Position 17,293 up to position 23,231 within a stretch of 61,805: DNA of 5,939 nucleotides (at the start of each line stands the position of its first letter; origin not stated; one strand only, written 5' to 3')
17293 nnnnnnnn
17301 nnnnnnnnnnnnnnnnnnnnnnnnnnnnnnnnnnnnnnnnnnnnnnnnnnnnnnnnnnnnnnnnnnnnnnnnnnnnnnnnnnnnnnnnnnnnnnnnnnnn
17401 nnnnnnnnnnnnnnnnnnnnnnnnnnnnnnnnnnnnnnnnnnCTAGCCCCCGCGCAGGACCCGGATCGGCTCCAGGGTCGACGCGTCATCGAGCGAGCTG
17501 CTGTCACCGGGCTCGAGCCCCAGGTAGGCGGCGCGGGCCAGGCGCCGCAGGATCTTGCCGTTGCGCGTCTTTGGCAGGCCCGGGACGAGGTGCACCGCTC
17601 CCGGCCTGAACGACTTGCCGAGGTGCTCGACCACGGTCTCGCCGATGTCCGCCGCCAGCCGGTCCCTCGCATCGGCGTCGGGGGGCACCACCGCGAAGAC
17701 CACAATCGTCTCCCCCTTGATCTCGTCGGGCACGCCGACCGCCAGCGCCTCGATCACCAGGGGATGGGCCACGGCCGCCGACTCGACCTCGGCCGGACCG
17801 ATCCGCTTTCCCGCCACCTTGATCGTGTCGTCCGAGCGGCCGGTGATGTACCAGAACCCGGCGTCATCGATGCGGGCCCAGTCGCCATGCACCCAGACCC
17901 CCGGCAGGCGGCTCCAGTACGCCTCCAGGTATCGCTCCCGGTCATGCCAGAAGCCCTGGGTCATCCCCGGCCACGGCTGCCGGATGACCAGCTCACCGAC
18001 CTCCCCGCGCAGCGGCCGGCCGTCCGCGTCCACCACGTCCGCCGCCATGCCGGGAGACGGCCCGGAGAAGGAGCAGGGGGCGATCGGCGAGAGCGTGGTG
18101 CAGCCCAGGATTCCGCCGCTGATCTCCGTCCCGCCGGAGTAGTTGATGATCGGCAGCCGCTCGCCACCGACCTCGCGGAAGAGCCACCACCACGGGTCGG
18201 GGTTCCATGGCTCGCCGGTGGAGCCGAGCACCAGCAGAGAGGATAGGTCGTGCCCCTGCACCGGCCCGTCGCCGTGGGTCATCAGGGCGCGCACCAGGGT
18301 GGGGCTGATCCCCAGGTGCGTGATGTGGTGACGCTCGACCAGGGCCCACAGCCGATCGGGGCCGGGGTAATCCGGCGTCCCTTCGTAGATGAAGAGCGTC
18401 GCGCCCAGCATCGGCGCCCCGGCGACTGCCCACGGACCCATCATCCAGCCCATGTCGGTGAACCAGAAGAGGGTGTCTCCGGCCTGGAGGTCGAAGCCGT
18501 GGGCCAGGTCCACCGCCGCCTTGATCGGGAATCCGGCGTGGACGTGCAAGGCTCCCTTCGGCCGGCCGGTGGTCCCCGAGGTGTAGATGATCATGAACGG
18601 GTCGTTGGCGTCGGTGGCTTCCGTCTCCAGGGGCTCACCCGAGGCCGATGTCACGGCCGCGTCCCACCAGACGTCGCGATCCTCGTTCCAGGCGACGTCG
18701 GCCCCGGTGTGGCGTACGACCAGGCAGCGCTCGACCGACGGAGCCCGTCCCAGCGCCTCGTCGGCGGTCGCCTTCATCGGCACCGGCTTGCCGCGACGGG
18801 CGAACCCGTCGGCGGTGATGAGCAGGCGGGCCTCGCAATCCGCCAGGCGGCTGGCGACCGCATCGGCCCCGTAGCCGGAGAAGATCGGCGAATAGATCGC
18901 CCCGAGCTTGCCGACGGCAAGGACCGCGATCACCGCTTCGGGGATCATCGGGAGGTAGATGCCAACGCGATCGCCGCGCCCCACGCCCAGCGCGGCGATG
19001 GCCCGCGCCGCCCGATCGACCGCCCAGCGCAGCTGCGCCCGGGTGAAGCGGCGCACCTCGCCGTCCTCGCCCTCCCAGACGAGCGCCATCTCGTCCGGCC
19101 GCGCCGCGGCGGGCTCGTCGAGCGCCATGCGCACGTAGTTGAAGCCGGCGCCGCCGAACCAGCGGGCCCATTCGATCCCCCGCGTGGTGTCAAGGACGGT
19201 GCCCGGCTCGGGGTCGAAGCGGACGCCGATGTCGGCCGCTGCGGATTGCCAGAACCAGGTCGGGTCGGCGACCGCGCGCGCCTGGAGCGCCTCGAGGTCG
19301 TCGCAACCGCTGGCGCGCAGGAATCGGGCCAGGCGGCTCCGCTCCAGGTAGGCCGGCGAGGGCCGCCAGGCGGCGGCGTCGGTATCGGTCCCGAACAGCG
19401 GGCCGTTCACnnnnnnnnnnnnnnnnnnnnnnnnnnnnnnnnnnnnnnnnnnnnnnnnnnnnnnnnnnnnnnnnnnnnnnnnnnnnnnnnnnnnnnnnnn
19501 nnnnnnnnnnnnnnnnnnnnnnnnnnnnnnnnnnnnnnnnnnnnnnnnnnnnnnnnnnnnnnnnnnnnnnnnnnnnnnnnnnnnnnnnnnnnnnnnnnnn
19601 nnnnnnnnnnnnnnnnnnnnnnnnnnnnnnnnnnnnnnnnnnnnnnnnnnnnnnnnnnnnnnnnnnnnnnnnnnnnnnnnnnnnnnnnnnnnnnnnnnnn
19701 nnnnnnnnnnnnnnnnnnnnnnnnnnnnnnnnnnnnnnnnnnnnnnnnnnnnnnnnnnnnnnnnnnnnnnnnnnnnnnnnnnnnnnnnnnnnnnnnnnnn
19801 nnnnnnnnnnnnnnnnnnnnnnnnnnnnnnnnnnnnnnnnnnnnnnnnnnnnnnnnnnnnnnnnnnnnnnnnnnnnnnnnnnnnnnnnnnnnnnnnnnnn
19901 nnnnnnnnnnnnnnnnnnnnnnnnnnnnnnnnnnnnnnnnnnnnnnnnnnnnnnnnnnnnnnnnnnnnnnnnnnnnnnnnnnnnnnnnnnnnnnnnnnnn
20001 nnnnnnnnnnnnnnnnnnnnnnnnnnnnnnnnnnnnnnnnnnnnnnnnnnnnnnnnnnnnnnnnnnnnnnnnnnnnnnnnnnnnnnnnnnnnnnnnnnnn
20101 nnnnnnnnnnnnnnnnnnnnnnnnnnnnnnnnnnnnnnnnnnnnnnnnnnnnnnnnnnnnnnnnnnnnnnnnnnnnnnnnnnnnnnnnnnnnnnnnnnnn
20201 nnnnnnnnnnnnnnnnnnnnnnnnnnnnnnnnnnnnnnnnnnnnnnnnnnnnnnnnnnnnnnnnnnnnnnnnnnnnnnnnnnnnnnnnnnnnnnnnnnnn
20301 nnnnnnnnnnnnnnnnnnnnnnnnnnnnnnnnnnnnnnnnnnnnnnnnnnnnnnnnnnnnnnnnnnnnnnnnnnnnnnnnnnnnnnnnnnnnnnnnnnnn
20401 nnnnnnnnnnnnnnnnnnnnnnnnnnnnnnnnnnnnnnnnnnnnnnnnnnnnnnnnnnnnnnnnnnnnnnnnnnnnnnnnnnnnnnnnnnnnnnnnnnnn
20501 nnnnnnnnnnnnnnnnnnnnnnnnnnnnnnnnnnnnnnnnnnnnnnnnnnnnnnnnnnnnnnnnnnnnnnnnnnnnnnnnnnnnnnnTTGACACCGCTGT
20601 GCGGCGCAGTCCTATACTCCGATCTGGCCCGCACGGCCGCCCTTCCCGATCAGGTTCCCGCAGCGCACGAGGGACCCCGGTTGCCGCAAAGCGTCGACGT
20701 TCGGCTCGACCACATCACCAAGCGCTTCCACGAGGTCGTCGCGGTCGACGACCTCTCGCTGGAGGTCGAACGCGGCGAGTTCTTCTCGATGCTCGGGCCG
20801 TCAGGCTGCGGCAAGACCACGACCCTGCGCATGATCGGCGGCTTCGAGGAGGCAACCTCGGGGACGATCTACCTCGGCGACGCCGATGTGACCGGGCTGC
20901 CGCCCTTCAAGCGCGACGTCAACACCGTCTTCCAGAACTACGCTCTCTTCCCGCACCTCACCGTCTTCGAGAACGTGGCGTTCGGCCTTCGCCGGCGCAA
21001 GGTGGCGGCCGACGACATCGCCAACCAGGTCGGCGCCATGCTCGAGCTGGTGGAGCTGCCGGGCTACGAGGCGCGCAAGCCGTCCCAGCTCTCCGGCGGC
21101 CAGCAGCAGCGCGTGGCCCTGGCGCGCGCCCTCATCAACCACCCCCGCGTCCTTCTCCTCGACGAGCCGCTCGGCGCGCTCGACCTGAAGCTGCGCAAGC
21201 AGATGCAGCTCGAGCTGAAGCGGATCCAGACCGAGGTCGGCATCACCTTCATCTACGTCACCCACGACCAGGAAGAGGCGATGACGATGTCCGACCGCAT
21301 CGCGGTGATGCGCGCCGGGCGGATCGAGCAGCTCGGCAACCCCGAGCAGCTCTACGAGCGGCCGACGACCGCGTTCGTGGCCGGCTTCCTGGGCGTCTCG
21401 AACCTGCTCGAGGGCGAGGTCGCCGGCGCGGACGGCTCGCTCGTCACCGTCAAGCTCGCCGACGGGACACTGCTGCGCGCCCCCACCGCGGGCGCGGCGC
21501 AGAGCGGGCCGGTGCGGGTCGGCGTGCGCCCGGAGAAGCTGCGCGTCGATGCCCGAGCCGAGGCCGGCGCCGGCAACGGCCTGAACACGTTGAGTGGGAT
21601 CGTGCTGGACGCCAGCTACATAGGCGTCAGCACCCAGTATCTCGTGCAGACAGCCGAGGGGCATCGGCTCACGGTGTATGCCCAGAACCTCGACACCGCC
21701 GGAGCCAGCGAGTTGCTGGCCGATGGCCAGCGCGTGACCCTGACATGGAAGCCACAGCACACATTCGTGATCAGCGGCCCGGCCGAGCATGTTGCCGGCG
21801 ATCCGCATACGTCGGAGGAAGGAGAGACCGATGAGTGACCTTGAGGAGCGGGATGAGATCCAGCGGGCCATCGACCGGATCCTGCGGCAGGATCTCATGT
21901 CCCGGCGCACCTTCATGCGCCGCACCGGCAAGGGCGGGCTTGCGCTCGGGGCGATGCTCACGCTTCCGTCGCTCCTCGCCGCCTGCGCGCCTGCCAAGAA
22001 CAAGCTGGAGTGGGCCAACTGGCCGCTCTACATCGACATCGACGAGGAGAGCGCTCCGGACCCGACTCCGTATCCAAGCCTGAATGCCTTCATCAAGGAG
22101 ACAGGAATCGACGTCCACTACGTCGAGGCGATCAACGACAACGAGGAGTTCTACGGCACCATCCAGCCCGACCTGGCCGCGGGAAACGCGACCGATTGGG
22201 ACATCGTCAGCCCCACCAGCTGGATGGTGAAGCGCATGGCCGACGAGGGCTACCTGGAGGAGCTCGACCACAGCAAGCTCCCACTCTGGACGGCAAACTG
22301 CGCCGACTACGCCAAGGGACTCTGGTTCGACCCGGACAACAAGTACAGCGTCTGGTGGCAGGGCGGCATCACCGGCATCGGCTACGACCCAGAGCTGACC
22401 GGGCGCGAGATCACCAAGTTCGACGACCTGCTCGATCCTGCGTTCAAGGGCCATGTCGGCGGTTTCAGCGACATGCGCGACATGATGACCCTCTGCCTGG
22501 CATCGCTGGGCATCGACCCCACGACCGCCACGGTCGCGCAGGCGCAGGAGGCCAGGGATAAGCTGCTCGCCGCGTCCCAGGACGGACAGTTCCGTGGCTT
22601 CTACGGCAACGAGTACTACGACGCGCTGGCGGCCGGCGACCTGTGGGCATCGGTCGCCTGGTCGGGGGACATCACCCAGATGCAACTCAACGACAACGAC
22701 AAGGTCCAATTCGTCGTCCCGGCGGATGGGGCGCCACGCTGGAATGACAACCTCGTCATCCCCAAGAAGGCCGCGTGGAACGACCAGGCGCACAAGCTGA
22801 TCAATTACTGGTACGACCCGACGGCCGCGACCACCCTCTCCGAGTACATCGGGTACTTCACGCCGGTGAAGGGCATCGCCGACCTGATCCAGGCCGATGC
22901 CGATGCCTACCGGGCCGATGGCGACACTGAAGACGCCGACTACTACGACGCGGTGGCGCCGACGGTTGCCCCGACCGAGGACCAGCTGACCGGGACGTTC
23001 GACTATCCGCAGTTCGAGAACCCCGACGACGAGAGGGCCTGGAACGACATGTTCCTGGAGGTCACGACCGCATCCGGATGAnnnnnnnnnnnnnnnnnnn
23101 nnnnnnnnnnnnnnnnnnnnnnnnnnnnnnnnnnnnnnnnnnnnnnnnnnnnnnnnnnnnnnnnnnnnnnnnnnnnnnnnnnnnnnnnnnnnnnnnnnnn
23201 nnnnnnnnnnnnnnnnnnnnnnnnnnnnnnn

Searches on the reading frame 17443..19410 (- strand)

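Call 13: search_protein_families(library=pfam, proteins=[window:17443-19410:-], max_evalue=0.001)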
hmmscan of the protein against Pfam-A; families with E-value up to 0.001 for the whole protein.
window:17443-19410:- (655 aa): 3 families
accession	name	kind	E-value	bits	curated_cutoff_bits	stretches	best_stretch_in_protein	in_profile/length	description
PF00501.34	AMP-binding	-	2.9e-76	257.2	29.9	1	98-488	2-384/384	AMP-binding enzyme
PF13193.12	AMP-binding_C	-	1.7e-19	70.9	24.5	1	541-619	1-76/76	AMP-binding enzyme C-terminal domain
PF16177.11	ACAS_N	-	4.4e-08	33.3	27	1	40-93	2-52/55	Acetyl-coenzyme A synthetase N-terminus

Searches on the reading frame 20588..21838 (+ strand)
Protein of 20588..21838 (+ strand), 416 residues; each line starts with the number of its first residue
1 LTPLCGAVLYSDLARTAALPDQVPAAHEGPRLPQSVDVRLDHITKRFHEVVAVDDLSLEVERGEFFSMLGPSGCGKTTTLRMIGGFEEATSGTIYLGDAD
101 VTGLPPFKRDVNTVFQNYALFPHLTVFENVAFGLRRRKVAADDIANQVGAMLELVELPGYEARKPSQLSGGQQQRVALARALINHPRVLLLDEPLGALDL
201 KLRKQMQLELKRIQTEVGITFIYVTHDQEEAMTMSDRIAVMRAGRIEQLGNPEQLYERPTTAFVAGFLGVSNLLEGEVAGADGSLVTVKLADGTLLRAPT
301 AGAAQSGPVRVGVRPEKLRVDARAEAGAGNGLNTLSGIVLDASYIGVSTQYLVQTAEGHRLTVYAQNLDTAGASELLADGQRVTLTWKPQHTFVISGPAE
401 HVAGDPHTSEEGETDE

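Call 13: search_protein_families(library=pfam, proteins=[window:20588-21838:+], max_evalue=0.001)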
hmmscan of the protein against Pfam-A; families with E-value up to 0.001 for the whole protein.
window:20588-21838:+ (416 aa): 3 families
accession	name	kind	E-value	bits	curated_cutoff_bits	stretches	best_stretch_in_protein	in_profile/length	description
PF00005.33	ABC_tran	-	2.2e-35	122.7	25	1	54-195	2-136/137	ABC transporter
PF08402.16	TOBE_2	-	1.5e-17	63.9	21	1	311-394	1-75/76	TOBE domain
PF17850.7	CysA_C_terminal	-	0.00023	22.1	29.7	0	272-320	1-43/43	CysA C-terminal regulatory domain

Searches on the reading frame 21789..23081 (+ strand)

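Call 13: search_protein_families(library=pfam, proteins=[window:21789-23081:+], max_evalue=0.001)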
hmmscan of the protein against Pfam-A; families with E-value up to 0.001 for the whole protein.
window:21789-23081:+ (430 aa): 2 families
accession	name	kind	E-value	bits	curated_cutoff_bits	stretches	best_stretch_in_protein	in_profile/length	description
PF13416.11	SBP_bac_8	-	1.7e-28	100.6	27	1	99-371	4-273/279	Bacterial extracellular solute-binding protein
PF13343.11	SBP_bac_6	-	6.9e-21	75.3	24.6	1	147-360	21-219/245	Bacterial extracellular solute-binding protein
